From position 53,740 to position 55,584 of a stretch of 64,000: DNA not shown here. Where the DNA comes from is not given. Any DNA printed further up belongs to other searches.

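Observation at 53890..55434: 514-aa orphan protein with no recognisable catalytic or binding motif at the head of the defence operon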

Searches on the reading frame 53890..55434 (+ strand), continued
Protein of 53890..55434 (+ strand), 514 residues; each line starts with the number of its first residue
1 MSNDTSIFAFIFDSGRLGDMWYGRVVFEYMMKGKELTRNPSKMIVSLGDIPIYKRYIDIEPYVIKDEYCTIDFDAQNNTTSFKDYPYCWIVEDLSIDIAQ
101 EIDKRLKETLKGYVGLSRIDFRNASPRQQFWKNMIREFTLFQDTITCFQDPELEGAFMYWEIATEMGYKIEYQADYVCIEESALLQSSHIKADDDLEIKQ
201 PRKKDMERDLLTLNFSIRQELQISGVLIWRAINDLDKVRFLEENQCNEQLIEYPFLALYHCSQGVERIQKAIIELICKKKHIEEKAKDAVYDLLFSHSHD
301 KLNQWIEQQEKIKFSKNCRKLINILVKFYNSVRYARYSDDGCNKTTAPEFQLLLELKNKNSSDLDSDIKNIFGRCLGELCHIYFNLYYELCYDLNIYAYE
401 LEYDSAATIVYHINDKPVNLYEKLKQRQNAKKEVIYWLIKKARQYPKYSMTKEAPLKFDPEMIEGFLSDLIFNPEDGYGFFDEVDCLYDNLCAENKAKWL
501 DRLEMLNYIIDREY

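Call 61: search_protein_families(library=padloc, alignment_id=A4, max_evalue=0.00001)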
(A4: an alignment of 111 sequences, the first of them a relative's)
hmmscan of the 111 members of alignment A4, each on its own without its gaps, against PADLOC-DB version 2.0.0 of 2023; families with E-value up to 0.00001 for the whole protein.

A. member 1, L077:7455-8999:+ (514 aa): 3 families
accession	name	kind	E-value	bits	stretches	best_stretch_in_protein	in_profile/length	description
PDLC02394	pAgo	-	1.4e-14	50.8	1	42-345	57-353/1121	-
PDLC02402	Aga_SIR2-PNTD1-PNTD2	-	3.9e-12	43.1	1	181-417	319-560/876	Class I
PDLC02418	Aga_SIR2-Kinase-PNTD1-PNTD2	-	1.4e-08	31.4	1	269-421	286-441/756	Class I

B. families by the number of members that match (of 111 scanned): 493 families (the first 25 are shown)
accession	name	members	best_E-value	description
PDLC03802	RTasHel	8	6.4e-44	DRT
PDLC00071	GajA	7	1.2e-165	AAA ATPase domain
PDLC00102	GajA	7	7.4e-159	AAA ATPase domain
PDLC00098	GajA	7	6.1e-136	AAA ATPase domain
PDLC00091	GajA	7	2.9e-129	AAA ATPase domain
PDLC00096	GajA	7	4.2e-116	AAA ATPase domain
PDLC00099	GajA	7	5.6e-101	AAA ATPase domain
PDLC00148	GajB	7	5.4e-94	UrvD helicase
PDLC00129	GajB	7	3.6e-86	UrvD helicase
PDLC00070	GajA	7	1.2e-81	AAA ATPase domain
PDLC00064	GajA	7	6e-80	AAA ATPase domain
PDLC00077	GajA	7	2.1e-73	AAA ATPase domain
PDLC00112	GajB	7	3.5e-67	UrvD helicase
PDLC00092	GajA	7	3.1e-65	AAA ATPase domain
PDLC00072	GajA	7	9.2e-64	AAA ATPase domain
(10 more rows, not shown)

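Call 62: search_protein_families(library=pfam, alignment_id=A4, max_evalue=0.0001)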
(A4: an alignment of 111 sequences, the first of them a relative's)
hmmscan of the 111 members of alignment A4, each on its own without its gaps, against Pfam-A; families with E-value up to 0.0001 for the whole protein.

A. member 1, L077:7455-8999:+ (514 aa): 2 families
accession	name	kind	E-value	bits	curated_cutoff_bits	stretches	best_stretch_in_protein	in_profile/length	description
PF04326.19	SLFN_AlbA_2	-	9e-15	55.7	25.3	1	27-154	1-116/118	Schlafen, AlbA_2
PF13749.12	HATPase_c_4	-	8.3e-12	45.4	26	1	329-418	2-88/89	Putative ATP-dependent DNA helicase recG C-terminal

B. families by the number of members that match (of 111 scanned): 105 families (the first 25 are shown)
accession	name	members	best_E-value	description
PF13245.12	AAA_19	8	7.3e-14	AAA domain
PF01443.25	Viral_helicase1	8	1.7e-09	Viral superfamily 1 RNA helicase core domain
PF00580.27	UvrD-helicase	7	9e-40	UvrD/REP helicase N-terminal domain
PF13175.12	AAA_15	7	4.3e-37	AAA ATPase domain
PF13304.12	AAA_21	7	5.4e-22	AAA domain, putative AbiEii toxin, Type IV TA system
PF20469.4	OLD-like_TOPRIM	7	2e-18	Overcoming lysogenization defect protein-like, TOPRIM domain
PF02463.25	SMC_N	6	1.9e-12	RecF/RecN/SMC N terminal domain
PF13476.12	AAA_23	5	1.8e-14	AAA domain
PF00665.32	rve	4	2.9e-25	Integrase core domain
PF11398.14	DUF2813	4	6e-17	Protein of unknown function (DUF2813)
PF13276.12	HTH_21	4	2e-12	HTH-like domain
PF01527.26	HTH_Tnp_1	4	6.1e-12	Transposase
PF13518.12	HTH_28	4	1.3e-08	Helix-turn-helix domain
PF13555.12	AAA_29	4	8.6e-08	P-loop containing region of AAA domain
PF07508.19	Recombinase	3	7.9e-23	Recombinase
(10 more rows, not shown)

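Call 68: list_cluster_members(proteins=[window:53890-55431:+, window:53537-53845:+, window:55466-57472:+])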
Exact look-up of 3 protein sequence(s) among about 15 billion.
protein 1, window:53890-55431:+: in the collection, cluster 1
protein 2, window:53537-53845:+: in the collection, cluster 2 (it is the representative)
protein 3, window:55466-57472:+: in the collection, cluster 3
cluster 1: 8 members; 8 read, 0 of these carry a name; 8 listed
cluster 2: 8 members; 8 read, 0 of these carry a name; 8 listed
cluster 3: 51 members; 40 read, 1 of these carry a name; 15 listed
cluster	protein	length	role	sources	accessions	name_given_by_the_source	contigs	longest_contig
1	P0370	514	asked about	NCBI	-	-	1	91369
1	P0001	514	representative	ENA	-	-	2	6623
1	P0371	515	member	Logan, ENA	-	-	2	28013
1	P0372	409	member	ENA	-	-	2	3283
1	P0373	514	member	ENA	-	-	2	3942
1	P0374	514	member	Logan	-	-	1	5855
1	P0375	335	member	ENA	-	-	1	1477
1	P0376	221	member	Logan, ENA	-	-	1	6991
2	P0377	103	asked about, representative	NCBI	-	-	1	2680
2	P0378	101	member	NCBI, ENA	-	-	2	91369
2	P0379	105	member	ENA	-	-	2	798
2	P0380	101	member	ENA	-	-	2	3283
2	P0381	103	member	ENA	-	-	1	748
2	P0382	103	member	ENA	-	-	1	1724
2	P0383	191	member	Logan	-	-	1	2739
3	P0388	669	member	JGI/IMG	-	-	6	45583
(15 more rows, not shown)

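Call 69: search_dna_similar(query=window:53890-55431:+, collection=plasmids, mode=protein, max_evalue=0.001, max_rows=25)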
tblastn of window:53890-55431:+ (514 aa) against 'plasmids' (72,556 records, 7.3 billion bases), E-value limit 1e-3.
Records with a match: 23; places in all: 23; records where one place covers at least 80% of the query: 0.
Best place of each record, by identity: <60% 23.
By first word of the organism name: Bacillus 9; Lactiplantibacillus 7; Lactococcus 4; [Bacillus 1; Levilactobacillus 1; Pediococcus 1.
By predicted mobility (MOB-suite, as given by PLSDB): non-mobilizable 9; conjugative 7; mobilizable 7.
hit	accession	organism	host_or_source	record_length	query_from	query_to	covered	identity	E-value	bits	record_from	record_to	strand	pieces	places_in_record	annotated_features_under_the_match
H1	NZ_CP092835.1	Bacillus mycoides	whole organism,soil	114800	199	509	61%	25.8%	4e-13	80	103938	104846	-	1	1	hypothetical protein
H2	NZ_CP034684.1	Bacillus sp. BD59S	Chromosomal DNA, plasmid DNA,soil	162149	202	509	60%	25.6%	5e-14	83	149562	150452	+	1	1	hypothetical protein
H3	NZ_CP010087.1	Bacillus thuringiensis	Homo sapiens,tissue,human tissue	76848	202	509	60%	25.6%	5e-14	83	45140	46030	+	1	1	hypothetical protein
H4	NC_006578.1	[Bacillus thuringiensis] serovar konkukian str. 97-27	-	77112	202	509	60%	25.6%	5e-14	83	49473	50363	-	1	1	hypothetical protein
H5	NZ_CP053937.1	Bacillus thuringiensis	-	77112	202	509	60%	25.6%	5e-14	83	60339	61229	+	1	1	hypothetical protein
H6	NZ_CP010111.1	Bacillus thuringiensis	soil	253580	202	509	60%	25.0%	5e-16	89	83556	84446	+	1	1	hypothetical protein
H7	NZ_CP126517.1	Bacillus toyonensis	bacterial isolate,warm, humid forested ...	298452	202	506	59%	25.2%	4e-15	86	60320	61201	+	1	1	hypothetical protein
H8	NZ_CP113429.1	Bacillus cereus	cell culture,petroleum sludge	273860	214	439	44%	32.1%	9e-13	79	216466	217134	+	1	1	hypothetical protein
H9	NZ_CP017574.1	Bacillus thuringiensis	whole organism,soil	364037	214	439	44%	31.6%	1e-11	75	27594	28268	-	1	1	hypothetical protein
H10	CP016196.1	Bacillus thuringiensis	organism,soil sample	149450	214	439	44%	30.9%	9e-12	76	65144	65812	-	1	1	hypothetical protein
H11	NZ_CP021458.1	Levilactobacillus brevis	pig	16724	213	467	50%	25.0%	5e-9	67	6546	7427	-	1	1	hypothetical protein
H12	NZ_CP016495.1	Lactiplantibacillus pentosus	bacteria,olive fermentation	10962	213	467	50%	24.4%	8e-9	66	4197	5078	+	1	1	hypothetical protein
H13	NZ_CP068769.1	Lactiplantibacillus plantarum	whole organism,chinese pickle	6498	213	467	50%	24.4%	4e-8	64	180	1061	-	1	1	hypothetical protein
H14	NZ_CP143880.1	Lactiplantibacillus plantarum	single cell,homemade smoked horse ...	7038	213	467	50%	24.4%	4e-8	64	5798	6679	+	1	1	hypothetical protein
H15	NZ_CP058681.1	Lactiplantibacillus plantarum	Grass,plant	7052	213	467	50%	24.4%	4e-8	64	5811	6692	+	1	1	hypothetical protein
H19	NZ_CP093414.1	Lactococcus lactis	Cell culture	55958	216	459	47%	24.3%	3e-6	58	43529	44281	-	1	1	hypothetical protein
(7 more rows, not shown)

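Call 70: search_dna_similar(query=window:53890-55431:+, collection=phages, mode=protein, max_evalue=0.001, max_rows=25)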
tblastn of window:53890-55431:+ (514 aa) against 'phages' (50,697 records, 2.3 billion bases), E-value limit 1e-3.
No match.

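Call 71: get_annotated_region(hit=H19, flank=6000)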
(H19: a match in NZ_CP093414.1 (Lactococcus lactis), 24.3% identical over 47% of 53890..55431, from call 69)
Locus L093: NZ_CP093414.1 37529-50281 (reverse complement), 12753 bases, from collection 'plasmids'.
description: Lactococcus lactis strain AH1 plasmid pAH1-1, complete sequence
organism: Lactococcus lactis (NCBI taxid 1358)
taxonomy: Bacteria; Bacillota; Bacilli; Lactobacillales; Streptococcaceae; Lactococcus; Lactococcus lactis
host: -; source: Cell culture; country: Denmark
typing (MOB-suite, as given by PLSDB): mobilizable; replicon rep_cluster_2422; relaxase MOB_Unknown
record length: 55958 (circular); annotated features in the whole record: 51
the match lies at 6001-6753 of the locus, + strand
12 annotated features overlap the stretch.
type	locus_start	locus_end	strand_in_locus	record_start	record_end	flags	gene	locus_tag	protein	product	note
CDS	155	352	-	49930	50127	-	-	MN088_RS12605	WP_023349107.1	hypothetical protein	-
CDS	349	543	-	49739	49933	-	-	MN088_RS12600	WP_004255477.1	hypothetical protein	-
CDS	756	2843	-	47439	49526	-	-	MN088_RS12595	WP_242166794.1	heavy metal translocating P-type ATPase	-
CDS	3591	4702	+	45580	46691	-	-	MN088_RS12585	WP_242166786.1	IS3 family transposase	-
CDS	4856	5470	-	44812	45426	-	-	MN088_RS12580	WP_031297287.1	recombinase family protein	GO:0006310 - DNA recombination [Evidence IEA]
CDS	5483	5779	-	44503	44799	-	-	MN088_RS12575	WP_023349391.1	BRCT domain-containing protein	-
CDS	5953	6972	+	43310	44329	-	-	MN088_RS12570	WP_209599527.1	hypothetical protein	-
CDS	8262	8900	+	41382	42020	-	-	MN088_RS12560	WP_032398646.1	hypothetical protein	-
CDS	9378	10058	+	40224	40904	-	-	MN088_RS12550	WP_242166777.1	IS6-like element ISS1S family transposase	GO:0006313 - DNA transposition [Evidence IEA]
CDS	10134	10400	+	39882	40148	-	-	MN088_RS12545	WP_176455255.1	hypothetical protein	-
CDS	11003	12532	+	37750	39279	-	-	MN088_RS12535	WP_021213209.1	multicopper oxidase domain-containing protein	-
CDS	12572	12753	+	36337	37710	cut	-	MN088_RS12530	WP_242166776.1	MFS transporter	GO:0055085 - transmembrane transport [Evidence IEA]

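Call 72: get_annotated_region(hit=H13, flank=6000)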
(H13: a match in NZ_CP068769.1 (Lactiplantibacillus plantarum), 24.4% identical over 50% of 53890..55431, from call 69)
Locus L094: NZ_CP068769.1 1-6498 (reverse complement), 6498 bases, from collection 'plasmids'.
description: Lactiplantibacillus plantarum strain S58 plasmid p4, complete sequence
organism: Lactiplantibacillus plantarum (NCBI taxid 1590)
taxonomy: Bacteria; Bacillota; Bacilli; Lactobacillales; Lactobacillaceae; Lactiplantibacillus; Lactiplantibacillus plantarum
host: -; source: whole organism,chinese pickle; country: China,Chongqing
typing (MOB-suite, as given by PLSDB): non-mobilizable; replicon rep_cluster_1255
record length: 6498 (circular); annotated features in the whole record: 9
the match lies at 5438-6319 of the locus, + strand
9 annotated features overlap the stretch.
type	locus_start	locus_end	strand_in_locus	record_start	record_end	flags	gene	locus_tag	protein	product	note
CDS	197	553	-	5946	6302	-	-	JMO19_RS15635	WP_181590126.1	type II toxin-antitoxin system YafQ family toxin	-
CDS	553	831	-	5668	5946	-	-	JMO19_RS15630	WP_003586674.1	type II toxin-antitoxin system prevent-host-death family antitoxin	GO:0008219 - cell death [Evidence IEA]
CDS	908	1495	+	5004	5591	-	-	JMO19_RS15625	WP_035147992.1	site-specific integrase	-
CDS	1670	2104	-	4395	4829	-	-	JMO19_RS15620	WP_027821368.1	DUF2178 domain-containing protein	-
CDS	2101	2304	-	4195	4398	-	-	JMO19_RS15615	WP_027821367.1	helix-turn-helix transcriptional regulator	-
CDS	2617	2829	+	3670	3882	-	-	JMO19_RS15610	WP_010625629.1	hypothetical protein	-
CDS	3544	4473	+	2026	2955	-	-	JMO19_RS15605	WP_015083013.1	replication initiation protein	GO:0006270 - DNA replication initiation [Evidence IEA]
CDS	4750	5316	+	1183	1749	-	-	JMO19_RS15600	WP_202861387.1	DUF536 domain-containing protein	-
CDS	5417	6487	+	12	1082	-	-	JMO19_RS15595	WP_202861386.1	hypothetical protein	-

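Call 73: get_annotated_region(hit=H4, flank=6000)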
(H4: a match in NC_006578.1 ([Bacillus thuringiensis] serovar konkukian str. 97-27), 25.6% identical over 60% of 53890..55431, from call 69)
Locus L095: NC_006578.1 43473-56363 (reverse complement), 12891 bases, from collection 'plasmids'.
description: [Bacillus thuringiensis] serovar konkukian str. 97-27 plasmid pBT9727, complete sequence
organism: [Bacillus thuringiensis] serovar konkukian str. 97-27 (NCBI taxid 281309)
taxonomy: Bacteria; Bacillota; Bacilli; Bacillales; Bacillaceae; Bacillus; Bacillus thuringiensis; [Bacillus thuringiensis] serovar konkukian str. 97-27
host: -; source: -; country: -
typing (MOB-suite, as given by PLSDB): conjugative; replicon rep_cluster_163; relaxase MOBP; mating-pair formation MPF_T
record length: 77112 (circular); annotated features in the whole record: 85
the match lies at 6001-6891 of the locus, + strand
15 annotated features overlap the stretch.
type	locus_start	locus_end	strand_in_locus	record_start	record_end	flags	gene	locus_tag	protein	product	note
CDS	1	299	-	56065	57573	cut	-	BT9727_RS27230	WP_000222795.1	PIN domain-containing protein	-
CDS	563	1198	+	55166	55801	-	-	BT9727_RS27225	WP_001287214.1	DUF3967 domain-containing protein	-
CDS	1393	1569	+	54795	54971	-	-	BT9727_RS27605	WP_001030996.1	hypothetical protein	-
CDS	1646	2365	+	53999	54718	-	dcm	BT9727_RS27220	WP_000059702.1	DNA (cytosine-5-)-methyltransferase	GO:0006304 - DNA modification [Evidence IEA]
CDS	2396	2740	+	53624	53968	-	-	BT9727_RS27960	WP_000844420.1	DNA cytosine methyltransferase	-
CDS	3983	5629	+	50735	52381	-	-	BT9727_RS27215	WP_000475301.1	peptide ABC transporter substrate-binding protein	-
CDS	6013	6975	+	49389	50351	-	-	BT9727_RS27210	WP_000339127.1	hypothetical protein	-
CDS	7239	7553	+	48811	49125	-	-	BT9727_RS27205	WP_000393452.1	hypothetical protein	-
CDS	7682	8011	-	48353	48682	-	-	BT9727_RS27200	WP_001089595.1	hypothetical protein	-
CDS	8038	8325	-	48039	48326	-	-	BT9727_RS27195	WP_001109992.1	metalloregulator ArsR/SmtB family transcription factor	GO:0006355 - regulation of DNA-templated transcription [Evidence IEA]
CDS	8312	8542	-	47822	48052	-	-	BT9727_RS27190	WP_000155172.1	hypothetical protein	-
CDS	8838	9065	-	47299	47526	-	-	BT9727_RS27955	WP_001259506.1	hypothetical protein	-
CDS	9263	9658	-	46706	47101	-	-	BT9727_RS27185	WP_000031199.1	hypothetical protein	-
CDS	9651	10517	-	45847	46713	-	-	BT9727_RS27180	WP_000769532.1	ParA family protein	-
CDS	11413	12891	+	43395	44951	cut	-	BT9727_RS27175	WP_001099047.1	primase C-terminal domain-containing protein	-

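Call 74: search_protein_families(library=padloc, proteins=[L093:5953-6972:+, L094:5417-6487:+, L095:6013-6975:+, L077:5579-7246:+, L077:9139-9777:+, L020:8335-9801:+], max_evalue=0.01)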
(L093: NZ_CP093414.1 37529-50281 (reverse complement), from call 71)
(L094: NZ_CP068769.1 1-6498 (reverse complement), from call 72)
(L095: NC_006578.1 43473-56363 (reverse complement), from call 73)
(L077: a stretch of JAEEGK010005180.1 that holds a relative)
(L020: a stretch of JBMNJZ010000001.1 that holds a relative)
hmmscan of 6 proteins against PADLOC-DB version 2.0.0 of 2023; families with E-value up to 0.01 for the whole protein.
L093:5953-6972:+ (339 aa): 0 families

L094:5417-6487:+ (356 aa): 0 families

L095:6013-6975:+ (320 aa): 0 families

L077:5579-7246:+ (555 aa): 97 families (the best 25 are shown)
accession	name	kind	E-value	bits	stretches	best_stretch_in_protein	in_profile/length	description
PDLC02979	AriA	-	7.3e-21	73.4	2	191-317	245-370/373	-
PDLC00091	GajA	-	1.8e-19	68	2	271-387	293-409/627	AAA ATPase domain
PDLC03878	NsnB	-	1e-16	59.6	1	5-323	2-284/345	-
PDLC02980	AriA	-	1.3e-16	59.4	2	234-316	224-299/304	-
PDLC00069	GajA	-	5.9e-16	56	2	276-453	336-512/687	AAA ATPase domain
PDLC04611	PDC-M38A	-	2.7e-15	54.8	2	216-323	234-333/383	-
PDLC00083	GajA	-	3.5e-15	53.4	2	197-390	213-426/639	AAA ATPase domain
PDLC00080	GajA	-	1.3e-14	51.9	2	175-383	197-399/622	AAA ATPase domain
PDLC02915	ATPase-Toprim_I-B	-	2.8e-14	50.9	2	245-380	226-359/623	-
PDLC00099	GajA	-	9e-14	49.3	2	5-52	3-52/626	AAA ATPase domain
PDLC00070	GajA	-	1.2e-13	48.6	1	231-384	248-402/596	AAA ATPase domain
PDLC00290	PtuA1|PtuA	-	2e-13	48.5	2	231-361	230-356/414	AAA ATPase domain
PDLC00096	GajA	-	2.4e-13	47.7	2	230-384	246-401/630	AAA ATPase domain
PDLC02335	AbiLi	-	2.9e-12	44.3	1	5-342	50-258/326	AbiLi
PDLC04608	PDC-M38A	-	3.4e-12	44.7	1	23-323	19-319/367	-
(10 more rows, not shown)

L077:9139-9777:+ (212 aa): 0 families

L020:8335-9801:+ (488 aa): 122 families (the best 25 are shown)
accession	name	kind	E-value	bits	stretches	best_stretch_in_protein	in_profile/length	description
PDLC03076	Specificity_I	-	4.8e-142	472.6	1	1-488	1-487/488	Type I specificity subunit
PDLC03179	Specificity_I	-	1.3e-113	379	2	5-238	39-277/589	Type I specificity subunit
PDLC03196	Specificity_I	-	5.1e-70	234.6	4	346-488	420-564/792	Type I specificity subunit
PDLC03169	Specificity_I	-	1e-69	234.1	2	67-481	6-386/461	Type I specificity subunit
PDLC03096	Specificity_I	-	1.3e-57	194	2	5-238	22-254/658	Type I specificity subunit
PDLC03079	Specificity_I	-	6.6e-55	185.1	2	58-291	17-242/470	Type I specificity subunit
PDLC03189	Specificity_I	-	4.4e-50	168.9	2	314-481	6-164/459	Type I specificity subunit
PDLC03127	Specificity_I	-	2.2e-48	163.4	2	102-486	42-425/571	Type I specificity subunit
PDLC03056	Specificity_I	-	3e-48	162.7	4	4-81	476-553/590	Type I specificity subunit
PDLC03194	Specificity_I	-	4.5e-44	149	2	21-266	157-391/391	Type I specificity subunit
PDLC03069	Specificity_I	-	2e-43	147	3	71-221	1-150/387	Type I specificity subunit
PDLC04137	mad5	-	5.4e-41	139.1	1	69-488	1-376/392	mads_5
PDLC03105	Specificity_I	-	3.7e-40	136.7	2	313-480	233-401/448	Type I specificity subunit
PDLC03072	Specificity_I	-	5.5e-34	116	2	313-480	232-403/448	Type I specificity subunit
PDLC03195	Specificity_I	-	1.1e-32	111.3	4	331-487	56-214/512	Type I specificity subunit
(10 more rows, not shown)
